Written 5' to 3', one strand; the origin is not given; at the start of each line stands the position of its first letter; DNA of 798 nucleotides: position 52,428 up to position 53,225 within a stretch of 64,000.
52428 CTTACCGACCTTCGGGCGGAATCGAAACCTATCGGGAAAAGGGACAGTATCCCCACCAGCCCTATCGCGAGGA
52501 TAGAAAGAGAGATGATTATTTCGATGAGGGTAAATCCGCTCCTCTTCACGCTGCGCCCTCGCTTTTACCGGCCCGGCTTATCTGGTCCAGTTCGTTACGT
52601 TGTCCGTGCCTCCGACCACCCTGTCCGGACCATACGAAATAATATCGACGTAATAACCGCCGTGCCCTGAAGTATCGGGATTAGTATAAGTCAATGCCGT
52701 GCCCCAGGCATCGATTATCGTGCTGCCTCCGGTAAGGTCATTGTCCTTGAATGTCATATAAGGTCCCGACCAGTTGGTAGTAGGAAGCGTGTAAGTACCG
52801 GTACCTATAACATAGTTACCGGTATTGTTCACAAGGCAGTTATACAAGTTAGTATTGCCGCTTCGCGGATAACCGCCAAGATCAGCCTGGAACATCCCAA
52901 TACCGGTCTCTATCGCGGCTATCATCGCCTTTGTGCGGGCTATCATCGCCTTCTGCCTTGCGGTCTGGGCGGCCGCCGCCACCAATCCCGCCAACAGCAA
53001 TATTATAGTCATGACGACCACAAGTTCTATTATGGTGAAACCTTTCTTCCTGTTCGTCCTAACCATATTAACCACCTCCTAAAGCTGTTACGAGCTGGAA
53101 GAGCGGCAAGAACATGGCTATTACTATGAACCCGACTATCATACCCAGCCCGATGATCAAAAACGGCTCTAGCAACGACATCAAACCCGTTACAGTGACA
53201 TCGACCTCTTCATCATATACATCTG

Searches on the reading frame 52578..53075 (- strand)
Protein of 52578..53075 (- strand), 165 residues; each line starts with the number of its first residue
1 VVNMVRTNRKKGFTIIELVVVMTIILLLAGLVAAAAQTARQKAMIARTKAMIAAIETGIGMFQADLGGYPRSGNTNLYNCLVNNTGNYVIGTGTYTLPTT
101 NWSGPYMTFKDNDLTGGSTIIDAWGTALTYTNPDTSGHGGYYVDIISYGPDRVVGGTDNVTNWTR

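Call 5: search_protein_families(library=pfam, proteins=[window:52578-53075:-], max_evalue=0.01)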
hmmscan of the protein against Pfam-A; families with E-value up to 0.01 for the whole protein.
window:52578-53075:- (165 aa): 2 families
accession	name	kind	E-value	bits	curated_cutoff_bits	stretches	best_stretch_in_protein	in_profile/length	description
PF08334.16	T2SSG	-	3.3e-10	40.4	21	1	40-163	6-108/108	Type II secretion system (T2SS), protein G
PF07963.17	N_methyl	-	2.5e-07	30.4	21.2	1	8-32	2-26/27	Prokaryotic N-terminal methylation motif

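Call 7: search_protein_families(library=ncbifam, proteins=[window:52578-53075:-], max_evalue=0.1)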
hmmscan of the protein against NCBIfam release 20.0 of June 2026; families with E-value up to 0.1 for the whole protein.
window:52578-53075:- (165 aa): 12 families
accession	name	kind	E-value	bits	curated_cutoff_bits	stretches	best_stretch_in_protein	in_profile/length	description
TIGR01710.1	typeII_sec_gspG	equivalog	1e-15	58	88.85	1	11-162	1-132/134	type II secretion system major pseudopilin GspG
NF007862.0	PRK10574.1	equivalog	6.4e-06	26.4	138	1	8-68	2-62/145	prepilin peptidase-dependent pilin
TIGR02532.1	IV_pilin_GFxxxE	domain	6.8e-06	25.7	16.3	1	10-32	1-23/24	prepilin-type N-terminal cleavage/methylation domain-containing protein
TIGR01708.2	typeII_sec_gspH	equivalog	9.3e-06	25.7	80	1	11-50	2-41/169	type II secretion system minor pseudopilin GspH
NF007800.0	PRK10506.1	equivalog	0.0004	20.3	158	1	7-48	5-46/163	prepilin peptidase-dependent protein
NF040999.1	pilin_ComGC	equivalog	0.00059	20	75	1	10-66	1-57/84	competence type IV pilus major pilin ComGC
NF041013.1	T4P_ComGE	equivalog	0.002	18.2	49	1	9-47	2-40/83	competence type IV pilus minor pilin ComGE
NF041775.1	typeIV_PilA_Myxo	equivalog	0.0049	16.9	400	1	8-50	8-54/214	type IV pilin protein PilA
NF041002.1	pilin_ComGF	equivalog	0.017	15.3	80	1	10-42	1-33/139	competence type IV pilus minor pilin ComGF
NF040982.1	ComGD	equivalog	0.043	14.2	70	1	10-39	1-30/139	competence type IV pilus minor pilin ComGD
TIGR02596.1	TIGR02596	subfamily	0.08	13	70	0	13-53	1-41/196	Verru_Chthon cassette protein D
NF049847.1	FtsL_COG5462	equivalog_domain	0.081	12.6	50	0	15-65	2-52/85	cell division protein FtsL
